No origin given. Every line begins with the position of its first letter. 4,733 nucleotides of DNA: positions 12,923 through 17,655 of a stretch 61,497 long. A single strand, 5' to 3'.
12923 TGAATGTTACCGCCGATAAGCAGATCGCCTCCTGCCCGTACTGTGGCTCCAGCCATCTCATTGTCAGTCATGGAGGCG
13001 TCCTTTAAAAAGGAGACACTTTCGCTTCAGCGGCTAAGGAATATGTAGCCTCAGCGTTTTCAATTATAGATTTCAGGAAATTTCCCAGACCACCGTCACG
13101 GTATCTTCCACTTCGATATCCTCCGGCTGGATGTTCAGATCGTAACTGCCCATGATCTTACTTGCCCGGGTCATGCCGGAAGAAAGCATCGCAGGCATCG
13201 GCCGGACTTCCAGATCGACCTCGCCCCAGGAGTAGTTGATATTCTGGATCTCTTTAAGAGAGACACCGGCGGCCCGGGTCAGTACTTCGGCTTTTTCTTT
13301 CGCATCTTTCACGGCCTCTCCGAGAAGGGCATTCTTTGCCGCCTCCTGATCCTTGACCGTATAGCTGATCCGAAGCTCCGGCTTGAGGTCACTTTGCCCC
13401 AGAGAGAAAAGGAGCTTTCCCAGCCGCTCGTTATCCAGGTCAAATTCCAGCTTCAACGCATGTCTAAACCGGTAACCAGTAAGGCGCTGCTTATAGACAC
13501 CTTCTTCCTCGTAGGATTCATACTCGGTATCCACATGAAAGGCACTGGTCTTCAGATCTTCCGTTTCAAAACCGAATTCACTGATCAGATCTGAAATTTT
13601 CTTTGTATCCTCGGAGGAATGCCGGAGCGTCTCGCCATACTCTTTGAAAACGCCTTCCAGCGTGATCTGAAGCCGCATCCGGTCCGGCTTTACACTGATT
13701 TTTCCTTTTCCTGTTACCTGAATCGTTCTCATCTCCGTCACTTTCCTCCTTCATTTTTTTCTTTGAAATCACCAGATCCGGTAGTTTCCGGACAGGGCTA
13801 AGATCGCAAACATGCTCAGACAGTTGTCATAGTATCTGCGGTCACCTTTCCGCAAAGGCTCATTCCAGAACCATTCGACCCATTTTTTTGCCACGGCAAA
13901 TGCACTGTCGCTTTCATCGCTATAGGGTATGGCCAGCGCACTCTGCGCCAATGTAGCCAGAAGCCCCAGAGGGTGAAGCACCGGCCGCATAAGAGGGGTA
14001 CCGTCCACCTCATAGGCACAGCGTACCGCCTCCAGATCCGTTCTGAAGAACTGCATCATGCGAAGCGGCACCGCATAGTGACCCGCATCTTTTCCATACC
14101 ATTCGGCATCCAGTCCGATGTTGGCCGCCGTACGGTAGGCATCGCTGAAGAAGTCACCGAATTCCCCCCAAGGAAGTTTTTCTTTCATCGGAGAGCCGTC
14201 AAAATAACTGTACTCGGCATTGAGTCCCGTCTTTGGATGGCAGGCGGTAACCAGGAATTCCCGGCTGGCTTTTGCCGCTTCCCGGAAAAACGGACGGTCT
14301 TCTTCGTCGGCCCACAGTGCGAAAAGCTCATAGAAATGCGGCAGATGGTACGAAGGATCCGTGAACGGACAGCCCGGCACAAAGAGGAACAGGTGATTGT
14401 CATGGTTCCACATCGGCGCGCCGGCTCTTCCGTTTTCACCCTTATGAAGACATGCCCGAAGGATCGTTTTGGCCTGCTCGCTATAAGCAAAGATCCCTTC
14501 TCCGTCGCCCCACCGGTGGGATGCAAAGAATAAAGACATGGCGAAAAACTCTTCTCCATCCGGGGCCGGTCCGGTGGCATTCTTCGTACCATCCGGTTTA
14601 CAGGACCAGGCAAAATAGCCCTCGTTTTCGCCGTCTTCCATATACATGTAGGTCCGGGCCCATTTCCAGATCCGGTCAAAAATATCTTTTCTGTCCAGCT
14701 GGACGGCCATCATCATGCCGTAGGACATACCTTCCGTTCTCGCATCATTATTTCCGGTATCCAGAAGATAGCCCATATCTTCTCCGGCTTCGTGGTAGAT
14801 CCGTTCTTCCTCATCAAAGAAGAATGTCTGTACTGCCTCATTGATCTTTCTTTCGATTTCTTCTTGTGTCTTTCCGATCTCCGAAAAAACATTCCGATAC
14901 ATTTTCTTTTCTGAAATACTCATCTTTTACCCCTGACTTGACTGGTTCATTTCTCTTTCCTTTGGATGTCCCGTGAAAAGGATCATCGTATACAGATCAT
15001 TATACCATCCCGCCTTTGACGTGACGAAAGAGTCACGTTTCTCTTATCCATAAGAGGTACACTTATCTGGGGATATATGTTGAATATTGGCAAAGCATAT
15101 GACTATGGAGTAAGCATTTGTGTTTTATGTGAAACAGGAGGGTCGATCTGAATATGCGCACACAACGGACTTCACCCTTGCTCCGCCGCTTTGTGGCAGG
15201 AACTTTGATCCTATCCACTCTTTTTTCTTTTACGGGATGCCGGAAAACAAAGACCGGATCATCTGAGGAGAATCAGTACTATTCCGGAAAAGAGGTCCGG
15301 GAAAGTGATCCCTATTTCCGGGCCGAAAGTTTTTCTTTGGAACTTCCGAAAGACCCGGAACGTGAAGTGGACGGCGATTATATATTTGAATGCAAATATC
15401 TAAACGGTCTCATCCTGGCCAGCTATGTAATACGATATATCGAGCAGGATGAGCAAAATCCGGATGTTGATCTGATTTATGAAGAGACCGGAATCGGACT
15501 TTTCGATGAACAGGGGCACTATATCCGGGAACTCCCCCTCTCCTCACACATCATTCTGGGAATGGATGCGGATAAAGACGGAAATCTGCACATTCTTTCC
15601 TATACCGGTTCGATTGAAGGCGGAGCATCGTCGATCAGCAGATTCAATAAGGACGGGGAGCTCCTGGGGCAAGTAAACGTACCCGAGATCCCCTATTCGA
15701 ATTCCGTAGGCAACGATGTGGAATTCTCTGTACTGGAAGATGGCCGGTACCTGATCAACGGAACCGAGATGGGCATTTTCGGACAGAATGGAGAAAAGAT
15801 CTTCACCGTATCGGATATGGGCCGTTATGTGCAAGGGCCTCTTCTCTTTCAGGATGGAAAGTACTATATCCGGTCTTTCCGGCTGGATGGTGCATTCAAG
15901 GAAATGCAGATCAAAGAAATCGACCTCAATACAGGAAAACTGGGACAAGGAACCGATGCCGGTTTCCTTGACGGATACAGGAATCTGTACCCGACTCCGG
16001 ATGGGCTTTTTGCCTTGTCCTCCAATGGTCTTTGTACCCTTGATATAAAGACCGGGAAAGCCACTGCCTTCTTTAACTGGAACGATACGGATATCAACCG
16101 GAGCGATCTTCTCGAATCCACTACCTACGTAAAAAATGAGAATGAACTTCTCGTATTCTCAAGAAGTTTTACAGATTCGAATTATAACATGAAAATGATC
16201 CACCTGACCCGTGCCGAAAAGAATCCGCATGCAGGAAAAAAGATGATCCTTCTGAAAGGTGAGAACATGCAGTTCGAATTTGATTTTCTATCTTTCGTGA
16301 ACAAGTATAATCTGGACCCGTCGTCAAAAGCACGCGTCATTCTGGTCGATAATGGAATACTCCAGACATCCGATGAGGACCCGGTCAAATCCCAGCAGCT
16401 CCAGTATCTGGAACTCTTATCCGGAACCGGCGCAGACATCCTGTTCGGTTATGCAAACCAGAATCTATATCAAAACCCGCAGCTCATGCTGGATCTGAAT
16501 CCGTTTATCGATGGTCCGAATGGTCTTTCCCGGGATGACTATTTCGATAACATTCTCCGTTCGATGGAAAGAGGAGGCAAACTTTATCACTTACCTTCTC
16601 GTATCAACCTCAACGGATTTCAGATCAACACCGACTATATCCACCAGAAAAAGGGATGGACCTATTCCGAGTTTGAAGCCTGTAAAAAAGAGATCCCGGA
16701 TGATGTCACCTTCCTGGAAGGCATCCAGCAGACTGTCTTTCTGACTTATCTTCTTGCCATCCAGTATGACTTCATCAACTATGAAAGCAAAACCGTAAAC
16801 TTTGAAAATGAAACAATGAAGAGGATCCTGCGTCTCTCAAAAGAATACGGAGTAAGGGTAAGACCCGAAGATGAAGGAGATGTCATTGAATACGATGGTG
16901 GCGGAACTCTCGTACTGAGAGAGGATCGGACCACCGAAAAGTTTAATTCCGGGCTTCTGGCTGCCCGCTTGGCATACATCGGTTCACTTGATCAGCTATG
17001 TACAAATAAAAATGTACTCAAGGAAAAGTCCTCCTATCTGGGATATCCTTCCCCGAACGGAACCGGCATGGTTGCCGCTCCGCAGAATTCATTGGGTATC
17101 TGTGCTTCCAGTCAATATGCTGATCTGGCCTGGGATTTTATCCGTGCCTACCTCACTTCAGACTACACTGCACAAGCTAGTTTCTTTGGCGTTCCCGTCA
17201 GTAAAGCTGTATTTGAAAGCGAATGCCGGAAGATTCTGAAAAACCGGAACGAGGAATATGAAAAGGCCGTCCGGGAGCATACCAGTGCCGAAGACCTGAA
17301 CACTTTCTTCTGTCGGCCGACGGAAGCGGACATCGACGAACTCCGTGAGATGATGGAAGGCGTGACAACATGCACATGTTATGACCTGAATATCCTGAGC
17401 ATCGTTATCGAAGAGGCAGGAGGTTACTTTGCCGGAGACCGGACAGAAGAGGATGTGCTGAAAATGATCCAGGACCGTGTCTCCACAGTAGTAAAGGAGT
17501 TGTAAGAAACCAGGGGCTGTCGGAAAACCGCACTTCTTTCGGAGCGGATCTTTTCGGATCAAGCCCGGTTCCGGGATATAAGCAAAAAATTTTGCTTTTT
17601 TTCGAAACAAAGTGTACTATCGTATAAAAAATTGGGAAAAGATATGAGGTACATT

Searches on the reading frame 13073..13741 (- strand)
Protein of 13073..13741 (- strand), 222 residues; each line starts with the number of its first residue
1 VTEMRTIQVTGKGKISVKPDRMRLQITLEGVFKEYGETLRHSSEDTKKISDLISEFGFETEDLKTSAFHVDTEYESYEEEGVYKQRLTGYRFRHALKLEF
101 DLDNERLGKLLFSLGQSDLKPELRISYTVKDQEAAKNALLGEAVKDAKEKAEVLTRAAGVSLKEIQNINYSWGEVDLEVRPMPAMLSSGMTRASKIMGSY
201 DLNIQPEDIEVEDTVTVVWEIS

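Call 73: search_protein_families(library=pfam, max_evalue=0.00001, proteins=[window:13073-13741:-])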
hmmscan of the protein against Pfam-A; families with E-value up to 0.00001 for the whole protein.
window:13073-13741:- (222 aa): 1 family
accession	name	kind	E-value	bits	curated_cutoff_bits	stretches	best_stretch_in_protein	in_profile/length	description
PF04402.19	SIMPL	-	2.4e-37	129.6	25.2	1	7-219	1-205/205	Protein of unknown function (DUF541)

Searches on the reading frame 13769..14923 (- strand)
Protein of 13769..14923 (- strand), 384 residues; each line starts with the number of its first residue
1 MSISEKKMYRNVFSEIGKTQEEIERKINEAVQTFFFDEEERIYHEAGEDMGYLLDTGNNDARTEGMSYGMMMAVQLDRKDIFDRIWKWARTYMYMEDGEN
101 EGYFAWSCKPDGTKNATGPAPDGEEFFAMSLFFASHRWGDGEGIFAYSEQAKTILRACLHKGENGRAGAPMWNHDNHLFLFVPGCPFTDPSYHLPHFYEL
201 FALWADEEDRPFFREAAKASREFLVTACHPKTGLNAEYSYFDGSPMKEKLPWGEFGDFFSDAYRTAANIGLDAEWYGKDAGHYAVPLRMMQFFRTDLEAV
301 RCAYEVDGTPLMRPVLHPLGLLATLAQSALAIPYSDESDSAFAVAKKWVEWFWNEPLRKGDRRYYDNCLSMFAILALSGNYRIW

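Call 73: search_protein_families(library=pfam, max_evalue=0.00001, proteins=[window:13769-14923:-])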
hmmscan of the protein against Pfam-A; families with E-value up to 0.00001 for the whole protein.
window:13769-14923:- (384 aa): 1 family
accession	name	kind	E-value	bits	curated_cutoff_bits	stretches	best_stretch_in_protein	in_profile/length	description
PF01270.23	Glyco_hydro_8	-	7.3e-20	71.7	24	1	55-283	44-260/341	Glycosyl hydrolases family 8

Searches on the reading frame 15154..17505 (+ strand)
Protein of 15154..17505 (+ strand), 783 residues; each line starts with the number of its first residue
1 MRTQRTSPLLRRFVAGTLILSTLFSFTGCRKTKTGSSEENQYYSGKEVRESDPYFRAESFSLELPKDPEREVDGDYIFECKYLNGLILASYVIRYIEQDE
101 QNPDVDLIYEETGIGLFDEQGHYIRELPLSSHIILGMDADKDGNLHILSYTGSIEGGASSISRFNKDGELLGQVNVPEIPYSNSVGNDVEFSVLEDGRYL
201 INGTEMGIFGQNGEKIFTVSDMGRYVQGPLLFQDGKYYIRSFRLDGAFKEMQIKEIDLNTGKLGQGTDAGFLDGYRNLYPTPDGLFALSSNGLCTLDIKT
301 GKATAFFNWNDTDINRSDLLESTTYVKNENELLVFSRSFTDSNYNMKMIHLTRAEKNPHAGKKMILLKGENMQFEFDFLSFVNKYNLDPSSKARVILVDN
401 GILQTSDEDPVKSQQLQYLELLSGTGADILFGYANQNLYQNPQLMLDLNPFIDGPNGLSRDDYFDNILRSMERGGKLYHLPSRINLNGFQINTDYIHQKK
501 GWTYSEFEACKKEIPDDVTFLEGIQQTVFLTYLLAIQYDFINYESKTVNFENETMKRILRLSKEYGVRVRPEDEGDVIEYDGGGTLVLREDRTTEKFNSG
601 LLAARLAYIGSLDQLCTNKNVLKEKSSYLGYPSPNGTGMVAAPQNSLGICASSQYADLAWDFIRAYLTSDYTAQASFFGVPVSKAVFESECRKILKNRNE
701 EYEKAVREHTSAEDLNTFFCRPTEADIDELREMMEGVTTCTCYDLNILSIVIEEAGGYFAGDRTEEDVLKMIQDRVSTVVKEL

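Call 73: search_protein_families(library=pfam, max_evalue=0.00001, proteins=[window:15154-17505:+])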
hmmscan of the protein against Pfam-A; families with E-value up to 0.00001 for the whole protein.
window:15154-17505:+ (783 aa): 1 family
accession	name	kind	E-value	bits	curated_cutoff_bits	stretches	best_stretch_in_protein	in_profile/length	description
PF13416.11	SBP_bac_8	-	7.3e-09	36.3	27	1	427-678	40-253/279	Bacterial extracellular solute-binding protein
